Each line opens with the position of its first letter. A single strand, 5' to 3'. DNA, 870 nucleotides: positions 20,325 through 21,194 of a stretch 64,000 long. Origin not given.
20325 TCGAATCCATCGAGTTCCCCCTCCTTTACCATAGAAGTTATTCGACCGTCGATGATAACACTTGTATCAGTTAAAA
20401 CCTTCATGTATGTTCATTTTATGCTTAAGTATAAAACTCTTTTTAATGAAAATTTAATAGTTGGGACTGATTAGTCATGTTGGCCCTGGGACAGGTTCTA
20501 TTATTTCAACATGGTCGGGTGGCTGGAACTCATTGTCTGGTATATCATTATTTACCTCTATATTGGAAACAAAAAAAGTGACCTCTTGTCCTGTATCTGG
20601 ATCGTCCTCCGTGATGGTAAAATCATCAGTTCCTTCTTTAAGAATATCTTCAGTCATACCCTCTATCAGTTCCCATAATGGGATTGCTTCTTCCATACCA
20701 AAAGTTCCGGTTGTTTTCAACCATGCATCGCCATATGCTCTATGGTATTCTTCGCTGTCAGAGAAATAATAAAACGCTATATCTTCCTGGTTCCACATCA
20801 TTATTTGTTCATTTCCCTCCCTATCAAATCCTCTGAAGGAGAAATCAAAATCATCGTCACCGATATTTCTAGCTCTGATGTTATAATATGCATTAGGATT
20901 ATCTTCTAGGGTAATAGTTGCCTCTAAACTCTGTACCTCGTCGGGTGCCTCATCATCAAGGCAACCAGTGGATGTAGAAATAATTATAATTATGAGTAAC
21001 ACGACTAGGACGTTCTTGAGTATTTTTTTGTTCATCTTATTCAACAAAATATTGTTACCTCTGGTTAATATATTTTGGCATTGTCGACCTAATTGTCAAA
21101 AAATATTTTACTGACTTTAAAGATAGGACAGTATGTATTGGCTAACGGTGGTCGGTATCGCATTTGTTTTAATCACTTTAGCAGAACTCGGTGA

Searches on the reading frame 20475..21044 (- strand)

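Call 73: search_protein_families(library=pfam, proteins=[window:20475-21044:-], max_evalue=0.1)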
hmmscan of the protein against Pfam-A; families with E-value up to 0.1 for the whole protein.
window:20475-21044:- (189 aa): 1 family
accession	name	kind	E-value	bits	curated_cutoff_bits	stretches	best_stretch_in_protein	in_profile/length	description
PF18975.6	DUF5711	-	0.044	13.4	26.3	1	53-111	265-322/344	Family of unknown function (DUF5711)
